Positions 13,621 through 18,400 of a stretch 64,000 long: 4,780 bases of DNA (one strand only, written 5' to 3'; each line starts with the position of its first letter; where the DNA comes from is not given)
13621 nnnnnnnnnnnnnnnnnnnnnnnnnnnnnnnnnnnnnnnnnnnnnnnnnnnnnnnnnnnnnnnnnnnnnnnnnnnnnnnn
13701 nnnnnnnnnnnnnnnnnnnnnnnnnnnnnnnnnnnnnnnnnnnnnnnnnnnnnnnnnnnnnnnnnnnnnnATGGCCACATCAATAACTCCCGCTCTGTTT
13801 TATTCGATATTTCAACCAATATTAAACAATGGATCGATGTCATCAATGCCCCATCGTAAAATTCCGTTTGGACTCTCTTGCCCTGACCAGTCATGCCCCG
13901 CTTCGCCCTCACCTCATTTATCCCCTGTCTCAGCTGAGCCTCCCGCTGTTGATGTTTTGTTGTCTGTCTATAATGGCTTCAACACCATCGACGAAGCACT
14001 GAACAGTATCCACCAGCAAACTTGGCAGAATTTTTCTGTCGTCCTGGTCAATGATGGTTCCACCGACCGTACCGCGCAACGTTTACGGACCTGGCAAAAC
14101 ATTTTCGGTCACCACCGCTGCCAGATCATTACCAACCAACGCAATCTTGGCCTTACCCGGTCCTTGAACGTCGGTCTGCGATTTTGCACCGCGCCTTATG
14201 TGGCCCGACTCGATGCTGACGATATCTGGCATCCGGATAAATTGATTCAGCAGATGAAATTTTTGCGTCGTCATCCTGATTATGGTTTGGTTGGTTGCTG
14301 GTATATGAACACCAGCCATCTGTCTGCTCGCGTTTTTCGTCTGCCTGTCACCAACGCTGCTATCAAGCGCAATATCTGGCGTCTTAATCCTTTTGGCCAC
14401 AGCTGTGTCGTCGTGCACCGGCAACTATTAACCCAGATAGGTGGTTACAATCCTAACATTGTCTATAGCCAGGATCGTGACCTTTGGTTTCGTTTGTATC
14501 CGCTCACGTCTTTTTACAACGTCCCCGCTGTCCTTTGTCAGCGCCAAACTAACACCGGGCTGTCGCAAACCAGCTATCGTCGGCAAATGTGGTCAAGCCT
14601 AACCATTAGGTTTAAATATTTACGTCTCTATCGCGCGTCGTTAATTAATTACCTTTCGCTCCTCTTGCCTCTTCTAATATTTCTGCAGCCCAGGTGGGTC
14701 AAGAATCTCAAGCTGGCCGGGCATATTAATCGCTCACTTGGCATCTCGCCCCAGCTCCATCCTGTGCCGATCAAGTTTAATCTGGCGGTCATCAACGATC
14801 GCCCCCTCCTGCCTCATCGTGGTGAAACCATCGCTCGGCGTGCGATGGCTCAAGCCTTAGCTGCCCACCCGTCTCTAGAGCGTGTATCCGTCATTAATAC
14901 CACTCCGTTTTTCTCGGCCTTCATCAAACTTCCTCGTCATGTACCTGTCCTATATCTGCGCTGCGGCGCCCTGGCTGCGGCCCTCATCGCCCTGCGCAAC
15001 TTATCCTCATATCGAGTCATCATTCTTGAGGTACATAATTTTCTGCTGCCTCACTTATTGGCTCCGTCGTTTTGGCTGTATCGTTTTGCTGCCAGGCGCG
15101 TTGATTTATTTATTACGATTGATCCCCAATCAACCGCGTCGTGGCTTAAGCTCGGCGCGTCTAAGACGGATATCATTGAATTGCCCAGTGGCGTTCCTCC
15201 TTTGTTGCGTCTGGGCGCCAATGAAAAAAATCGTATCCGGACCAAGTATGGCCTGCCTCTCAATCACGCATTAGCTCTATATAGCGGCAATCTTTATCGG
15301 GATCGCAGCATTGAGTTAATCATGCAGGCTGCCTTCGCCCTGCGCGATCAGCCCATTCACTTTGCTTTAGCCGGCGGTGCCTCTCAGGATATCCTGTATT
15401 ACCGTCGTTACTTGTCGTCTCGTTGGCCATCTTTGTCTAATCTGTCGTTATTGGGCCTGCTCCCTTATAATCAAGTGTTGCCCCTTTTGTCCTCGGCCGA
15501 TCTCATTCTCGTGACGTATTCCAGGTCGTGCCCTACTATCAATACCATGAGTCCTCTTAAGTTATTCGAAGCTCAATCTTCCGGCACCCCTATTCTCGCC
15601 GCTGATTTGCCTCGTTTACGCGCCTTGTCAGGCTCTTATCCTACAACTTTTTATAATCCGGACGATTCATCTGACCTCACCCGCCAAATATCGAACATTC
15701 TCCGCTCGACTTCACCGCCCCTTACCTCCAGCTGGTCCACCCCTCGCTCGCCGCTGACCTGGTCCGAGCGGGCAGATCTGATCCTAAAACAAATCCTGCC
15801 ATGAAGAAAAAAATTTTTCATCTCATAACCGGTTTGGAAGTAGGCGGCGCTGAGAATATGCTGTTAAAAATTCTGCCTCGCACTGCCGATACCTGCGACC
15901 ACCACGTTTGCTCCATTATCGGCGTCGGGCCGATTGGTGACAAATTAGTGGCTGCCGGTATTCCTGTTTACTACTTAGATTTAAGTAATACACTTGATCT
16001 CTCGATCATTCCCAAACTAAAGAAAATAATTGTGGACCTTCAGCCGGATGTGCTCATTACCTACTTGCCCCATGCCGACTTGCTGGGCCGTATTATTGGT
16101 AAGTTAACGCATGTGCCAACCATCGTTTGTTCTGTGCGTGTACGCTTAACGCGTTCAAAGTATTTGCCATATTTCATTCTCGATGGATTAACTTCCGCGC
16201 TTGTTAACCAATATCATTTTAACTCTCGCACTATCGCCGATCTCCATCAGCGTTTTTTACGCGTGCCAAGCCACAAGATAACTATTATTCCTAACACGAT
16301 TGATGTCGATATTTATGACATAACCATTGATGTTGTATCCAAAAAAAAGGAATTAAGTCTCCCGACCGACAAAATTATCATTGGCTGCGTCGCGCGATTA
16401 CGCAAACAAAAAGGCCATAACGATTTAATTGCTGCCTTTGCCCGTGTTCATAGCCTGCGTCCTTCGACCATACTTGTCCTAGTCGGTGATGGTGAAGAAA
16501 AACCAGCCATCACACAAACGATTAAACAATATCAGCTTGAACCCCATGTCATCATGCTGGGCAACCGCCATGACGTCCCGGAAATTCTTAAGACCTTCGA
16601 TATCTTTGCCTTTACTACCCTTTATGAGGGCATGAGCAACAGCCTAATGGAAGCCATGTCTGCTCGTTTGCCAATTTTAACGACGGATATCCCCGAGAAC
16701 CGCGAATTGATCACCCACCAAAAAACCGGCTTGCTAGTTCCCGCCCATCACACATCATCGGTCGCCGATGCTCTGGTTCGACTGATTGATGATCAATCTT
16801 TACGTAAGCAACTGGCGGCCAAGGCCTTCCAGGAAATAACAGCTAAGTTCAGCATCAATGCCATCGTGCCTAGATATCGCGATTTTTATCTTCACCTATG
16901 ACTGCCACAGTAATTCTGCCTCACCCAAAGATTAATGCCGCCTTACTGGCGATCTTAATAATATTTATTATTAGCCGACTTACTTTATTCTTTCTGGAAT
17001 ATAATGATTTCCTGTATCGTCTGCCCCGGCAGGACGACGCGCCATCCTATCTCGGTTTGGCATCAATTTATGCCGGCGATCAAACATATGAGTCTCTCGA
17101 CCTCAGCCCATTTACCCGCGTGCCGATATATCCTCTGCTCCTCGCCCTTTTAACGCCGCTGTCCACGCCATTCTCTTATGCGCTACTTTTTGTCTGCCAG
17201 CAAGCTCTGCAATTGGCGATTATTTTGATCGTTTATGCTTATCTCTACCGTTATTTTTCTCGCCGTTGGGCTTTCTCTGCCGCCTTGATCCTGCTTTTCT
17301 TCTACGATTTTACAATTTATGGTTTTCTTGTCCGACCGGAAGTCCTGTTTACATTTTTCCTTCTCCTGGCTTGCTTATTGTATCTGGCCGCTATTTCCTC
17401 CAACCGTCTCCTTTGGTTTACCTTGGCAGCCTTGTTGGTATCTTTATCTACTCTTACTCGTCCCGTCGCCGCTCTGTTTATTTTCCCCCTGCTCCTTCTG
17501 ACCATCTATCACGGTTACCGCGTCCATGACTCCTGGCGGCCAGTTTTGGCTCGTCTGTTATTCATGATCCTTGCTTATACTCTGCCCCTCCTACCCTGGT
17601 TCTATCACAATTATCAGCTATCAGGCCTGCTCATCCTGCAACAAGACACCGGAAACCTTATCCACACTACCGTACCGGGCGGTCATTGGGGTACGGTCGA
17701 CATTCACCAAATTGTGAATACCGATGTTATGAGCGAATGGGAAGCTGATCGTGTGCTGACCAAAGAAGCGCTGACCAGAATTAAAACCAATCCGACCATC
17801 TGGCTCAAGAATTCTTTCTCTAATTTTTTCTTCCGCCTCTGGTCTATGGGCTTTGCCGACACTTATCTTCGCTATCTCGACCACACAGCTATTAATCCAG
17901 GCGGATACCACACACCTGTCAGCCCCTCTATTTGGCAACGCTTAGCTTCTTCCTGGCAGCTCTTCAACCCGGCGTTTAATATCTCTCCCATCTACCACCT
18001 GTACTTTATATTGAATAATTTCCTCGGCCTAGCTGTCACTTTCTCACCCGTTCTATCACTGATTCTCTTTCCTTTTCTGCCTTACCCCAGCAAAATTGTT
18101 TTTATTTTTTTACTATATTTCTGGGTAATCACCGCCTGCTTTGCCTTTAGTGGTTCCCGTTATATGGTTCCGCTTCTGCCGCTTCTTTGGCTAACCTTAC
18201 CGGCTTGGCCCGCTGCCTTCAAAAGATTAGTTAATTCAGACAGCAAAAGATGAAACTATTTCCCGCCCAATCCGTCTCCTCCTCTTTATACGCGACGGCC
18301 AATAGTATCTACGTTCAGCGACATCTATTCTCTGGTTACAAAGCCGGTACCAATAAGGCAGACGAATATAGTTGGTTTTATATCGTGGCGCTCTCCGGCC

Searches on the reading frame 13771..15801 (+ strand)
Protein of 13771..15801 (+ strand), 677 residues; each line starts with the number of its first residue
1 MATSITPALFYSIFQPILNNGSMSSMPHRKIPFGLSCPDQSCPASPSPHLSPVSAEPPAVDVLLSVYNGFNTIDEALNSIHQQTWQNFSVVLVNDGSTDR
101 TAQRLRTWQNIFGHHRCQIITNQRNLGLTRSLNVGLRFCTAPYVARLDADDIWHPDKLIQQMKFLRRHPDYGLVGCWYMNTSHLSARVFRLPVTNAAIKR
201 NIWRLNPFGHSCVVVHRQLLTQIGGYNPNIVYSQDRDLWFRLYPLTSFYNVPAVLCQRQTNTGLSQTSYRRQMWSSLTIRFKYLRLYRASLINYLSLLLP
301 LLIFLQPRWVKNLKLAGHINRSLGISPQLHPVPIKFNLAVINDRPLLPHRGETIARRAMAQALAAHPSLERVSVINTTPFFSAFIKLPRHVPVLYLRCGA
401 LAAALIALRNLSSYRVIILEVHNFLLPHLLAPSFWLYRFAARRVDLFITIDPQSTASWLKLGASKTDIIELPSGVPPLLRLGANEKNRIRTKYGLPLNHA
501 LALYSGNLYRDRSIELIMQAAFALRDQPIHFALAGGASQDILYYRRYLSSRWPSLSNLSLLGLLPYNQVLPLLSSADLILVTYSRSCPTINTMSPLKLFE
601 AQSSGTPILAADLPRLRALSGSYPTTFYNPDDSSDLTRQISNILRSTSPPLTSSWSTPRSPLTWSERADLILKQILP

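Call 6: search_protein_families(library=pfam, proteins=[window:13771-15801:+], max_evalue=0.1)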
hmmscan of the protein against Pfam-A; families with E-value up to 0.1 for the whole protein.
window:13771-15801:+ (677 aa): 8 families
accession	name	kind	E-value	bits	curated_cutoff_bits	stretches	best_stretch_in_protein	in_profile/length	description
PF00535.33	Glycos_transf_2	-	3.2e-29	102.5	23.3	1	62-188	2-126/168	Glycosyl transferase family 2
PF10111.15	Glyco_tranf_2_2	-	3e-14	53.6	27.3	1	63-276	3-234/276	Glycosyltransferase like family 2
PF13641.12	Glyco_tranf_2_3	-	6e-12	46.5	27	1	72-274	15-227/230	Glycosyltransferase like family 2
PF13692.12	Glyco_trans_1_4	-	8e-08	33.1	27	1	502-645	4-141/142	Glycosyl transferases group 1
PF00534.26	Glycos_transf_1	-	2.4e-06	27.7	26.4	1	486-646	2-158/172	Glycosyl transferases group 1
PF13524.12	Glyco_trans_1_2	-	0.0002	21.7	25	1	525-619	10-88/144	Glycosyl transferase-like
PF13632.12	Glyco_trans_2_3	-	0.0003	21.1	27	1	143-305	1-177/198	Glycosyl transferase family group 2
PF13704.12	Glyco_tranf_2_4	-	0.0059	17.5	27.5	1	84-154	16-85/98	Glycosyl transferase family 2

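Call 81: search_protein_families(library=ncbifam, proteins=[window:13846-15801:+], max_evalue=0.00001)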
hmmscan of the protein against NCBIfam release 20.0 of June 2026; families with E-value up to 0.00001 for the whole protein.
window:13846-15801:+ (652 aa): 19 families
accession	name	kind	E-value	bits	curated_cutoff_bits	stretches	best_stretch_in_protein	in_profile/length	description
NF053739.1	GlytfEpsEBac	equivalog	3.3e-29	101.7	450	1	33-286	1-255/265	glycosyltransferase EpsE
NF047683.1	TeichurnBiosyTuaG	equivalog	2.9e-21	76.3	400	1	32-216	5-185/252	teichuronic acid biosynthesis protein TuaG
NF007482.0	PRK10073.1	equivalog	2.3e-18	66.3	423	1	33-132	6-102/334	glycosyltransferase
TIGR03937.1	PgaC_IcaA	equivalog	4.1e-17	62.2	422.3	1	29-149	41-159/407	poly-beta-1,6-N-acetyl-D-glucosamine synthase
NF041875.1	EPS_EpsD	equivalog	3.6e-13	49.6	370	1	35-218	1-190/325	exopolysaccharide biosynthesis glycosyltransferase EpsD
NF007640.0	PRK10307.1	subfamily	6.7e-13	48.3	276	1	412-586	165-336/411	WcaI family glycosyltransferase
TIGR04283.1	glyco_like_mftF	equivalog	8.8e-12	45.1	182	1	37-258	3-208/221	TIGR04283 family arsenosugar biosynthesis glycosyltransferase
NF041394.1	GtaseAglG_Halo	equivalog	1e-09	38.2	440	1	39-210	7-183/304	glucosyl-dolichyl phosphate glucuronosyltransferase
TIGR04007.1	wcaI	equivalog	2.8e-09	36.1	800.45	1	454-574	211-326/407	colanic acid biosynthesis glycosyltransferase WcaI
TIGR03111.1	glyc2_xrt_Gpos1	hypoth_equivalog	3.4e-09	36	363.95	1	30-137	46-153/439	TIGR03111 family XrtG-associated glycosyltransferase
TIGR03965.1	mycofact_glyco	equivalog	6.2e-08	31.9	280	1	28-217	68-263/467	mycofactocin biosynthesis glycosyltransferase MftF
NF047588.1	GlcsyltransPgfSStrep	equivalog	1.1e-07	31.4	500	1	37-137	5-106/308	glycosyltransferase PgfS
NF038302.1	EPS_HpsE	equivalog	1.6e-07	30.6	300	1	37-150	5-121/307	hormogonium polysaccharide biosynthesis glycosyltransferase HpsE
NF050050.1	ProtGlycPglI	equivalog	4.9e-07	29.4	500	1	33-232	2-200/306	GalNAc(5)-diNAcBac-PP-undecaprenol beta-1,3-glucosyltransferase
TIGR04242.1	nodulat_NodC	equivalog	7.1e-07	28.5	550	1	29-135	44-151/395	chitooligosaccharide synthase NodC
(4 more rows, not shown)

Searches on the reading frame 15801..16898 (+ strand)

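Call 6: search_protein_families(library=pfam, proteins=[window:15801-16898:+], max_evalue=0.1)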
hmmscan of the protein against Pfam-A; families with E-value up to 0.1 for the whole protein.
window:15801-16898:+ (366 aa): 6 families
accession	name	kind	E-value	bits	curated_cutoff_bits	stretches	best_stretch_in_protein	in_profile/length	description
PF00534.26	Glycos_transf_1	-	6.2e-37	127.2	26.4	1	181-343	5-170/172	Glycosyl transferases group 1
PF13692.12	Glyco_trans_1_4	-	2e-33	116.1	27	1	193-331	3-142/142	Glycosyl transferases group 1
PF13439.12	Glyco_transf_4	-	3.9e-11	43.7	28.5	1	14-170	1-169/170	Glycosyltransferase Family 4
PF13579.12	Glyco_trans_4_4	-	3e-08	34.6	29.7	1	43-165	29-157/158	Glycosyl transferase 4-like domain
PF13477.12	Glyco_trans_4_2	-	0.0095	16.5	23.4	1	51-112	42-106/139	Glycosyl transferase 4-like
PF13524.12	Glyco_trans_1_2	-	0.018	15.4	25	1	258-353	39-136/144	Glycosyl transferase-like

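Call 81: search_protein_families(library=ncbifam, proteins=[window:15801-16898:+], max_evalue=0.00001)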
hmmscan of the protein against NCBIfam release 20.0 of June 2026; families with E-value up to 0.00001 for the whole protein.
window:15801-16898:+ (366 aa): 36 families (the best 25 are shown)
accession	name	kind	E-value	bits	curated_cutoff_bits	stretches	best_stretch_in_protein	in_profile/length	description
TIGR03088.1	stp2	hypoth_equivalog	4e-54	184.1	409.05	1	3-363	2-370/374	TIGR03088 family PEP-CTERM/XrtA system glycosyltransferase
TIGR03999.1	thiol_BshA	equivalog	1.6e-34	119.4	273.7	1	151-364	161-371/375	N-acetyl-alpha-D-glucosaminyl L-malate synthase BshA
NF041876.1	EPS_EpsE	equivalog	1.3e-28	100.4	400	1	164-352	185-382/389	exopolysaccharide biosynthesis GT4 family glycosyltransferase EpsE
NF050063.1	ProtGlycPglJ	equivalog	2.4e-25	89.5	500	1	8-347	7-348/363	N-acetylgalactosamine-N,N'-diacetylbacillosaminyl-diphospho-undecaprenol 4-alpha-N-acetylgalactosaminyltransferase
TIGR04063.1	stp3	hypoth_equivalog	2.6e-24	85.8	442.05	1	155-365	177-394/397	TIGR04063 family PEP-CTERM/XrtA system glycosyltransferase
NF038229.1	Glyco4_Geo_Pelo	equivalog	1.1e-22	80.6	400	1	140-363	116-333/338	GPMC system family 4 glycosyltransferase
NF047684.1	TeichurnBiosyTuaC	equivalog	7.3e-22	77.8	550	1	155-354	182-377/391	teichuronic acid biosynthesis protein TuaC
TIGR04157.1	glyco_rSAM_CFB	subfamily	1.2e-17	64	400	1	141-363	176-406/406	TIGR04157 family glycosyltransferase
NF011726.0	PRK15179.1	equivalog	6.2e-17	61.1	733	1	72-357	391-685/694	Vi polysaccharide biosynthesis protein TviE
NF047880.1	glyco_SdgA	exception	8.8e-17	60.8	800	1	189-359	315-483/488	serine-aspartate repeat adhesin O-glycosyltransferase SdgA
TIGR02149.1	glgA_Coryne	subfamily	4.3e-16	59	302.4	1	147-363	158-387/391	glycogen synthase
NF050056.1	ProtGlycPglH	equivalog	1.1e-15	57.6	600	1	70-359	74-346/354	GalNAc-alpha-(1->4)-GalNAc-alpha-(1->3)-diNAcBac-PP-undecaprenol alpha-1,4-N-acetyl-D-galactosaminyltransferase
TIGR04047.1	MSMEG_0565_glyc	hypoth_equivalog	3e-15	56.2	259.85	1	159-358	160-366/373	MSMEG_0565 family glycosyltransferase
NF049988.1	MGlcDAGSynMgs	equivalog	4.8e-15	55.8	400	1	158-356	176-377/398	alpha-monoglucosyldiacylglycerol synthase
NF038298.1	EPS_HpsO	equivalog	1.2e-14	53.9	575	1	160-365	170-386/388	hormogonium polysaccharide biosynthesis glycosyltransferase HpsO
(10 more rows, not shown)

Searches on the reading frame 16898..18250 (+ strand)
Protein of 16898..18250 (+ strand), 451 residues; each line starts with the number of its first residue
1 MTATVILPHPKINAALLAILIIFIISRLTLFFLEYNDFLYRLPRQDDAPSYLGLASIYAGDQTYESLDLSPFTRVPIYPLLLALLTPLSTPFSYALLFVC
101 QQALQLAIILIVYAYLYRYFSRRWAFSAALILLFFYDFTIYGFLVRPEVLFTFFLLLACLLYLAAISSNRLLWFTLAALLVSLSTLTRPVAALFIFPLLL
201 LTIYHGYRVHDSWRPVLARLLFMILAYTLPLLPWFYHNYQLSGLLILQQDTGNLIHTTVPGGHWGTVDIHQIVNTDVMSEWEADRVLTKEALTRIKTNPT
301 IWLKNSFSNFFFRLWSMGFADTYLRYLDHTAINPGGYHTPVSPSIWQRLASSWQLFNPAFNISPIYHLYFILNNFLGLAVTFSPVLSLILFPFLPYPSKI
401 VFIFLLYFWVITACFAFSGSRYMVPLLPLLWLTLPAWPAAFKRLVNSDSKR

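Call 6: search_protein_families(library=pfam, proteins=[window:16898-18250:+], max_evalue=0.1)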
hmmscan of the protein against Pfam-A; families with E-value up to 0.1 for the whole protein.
window:16898-18250:+ (451 aa): 1 family
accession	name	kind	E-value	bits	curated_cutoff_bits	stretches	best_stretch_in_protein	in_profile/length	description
PF13231.12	PMT_2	-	1.2e-11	45.6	26.1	1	76-234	4-160/160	Dolichyl-phosphate-mannose-protein mannosyltransferase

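Call 7: search_protein_families(library=ncbifam, proteins=[window:16898-18250:+], max_evalue=1)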
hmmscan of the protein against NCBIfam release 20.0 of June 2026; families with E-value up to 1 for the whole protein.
window:16898-18250:+ (451 aa): 0 families

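Call 50: find_homologous_proteins(query=window:16898-18250:+, max_evalue=1e-10)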
Query window:16898-18250:+ (451 aa): 11 proteins with E <= 1e-10 among 8000 candidates.
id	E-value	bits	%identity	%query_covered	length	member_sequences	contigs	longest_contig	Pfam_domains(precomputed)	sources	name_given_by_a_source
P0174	2.8e-289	978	98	100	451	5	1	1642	PF13231.13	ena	-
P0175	1.5e-176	606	62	97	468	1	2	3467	PF13231.13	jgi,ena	-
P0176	6.4e-173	594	62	97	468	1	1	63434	PF13231.13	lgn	-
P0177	8.1e-170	584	62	96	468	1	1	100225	PF13231.13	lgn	-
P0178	5.1e-169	581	61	95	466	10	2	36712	PF13231.13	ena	-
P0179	2.4e-156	540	59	95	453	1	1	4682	PF13231.13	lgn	-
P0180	2.0e-115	405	47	96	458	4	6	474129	PF13231.13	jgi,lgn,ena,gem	jgi:4-amino-4-deoxy-L-arabinose transferase-like glycosyltransferase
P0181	9.0e-114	399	46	97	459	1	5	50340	PF13231.13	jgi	-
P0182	2.1e-98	349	40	97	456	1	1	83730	PF13231.13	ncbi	-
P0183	1.1e-92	330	43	94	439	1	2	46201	-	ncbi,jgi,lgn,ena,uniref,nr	ncbi:MAG: hypothetical protein COT71_02530 [Candidatus Andersenbacteria bacterium CG10_big_fil_rev_8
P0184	4.7e-11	61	24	64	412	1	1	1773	PF02366.25,PF03901.24,PF11992.14,PF13231.13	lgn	-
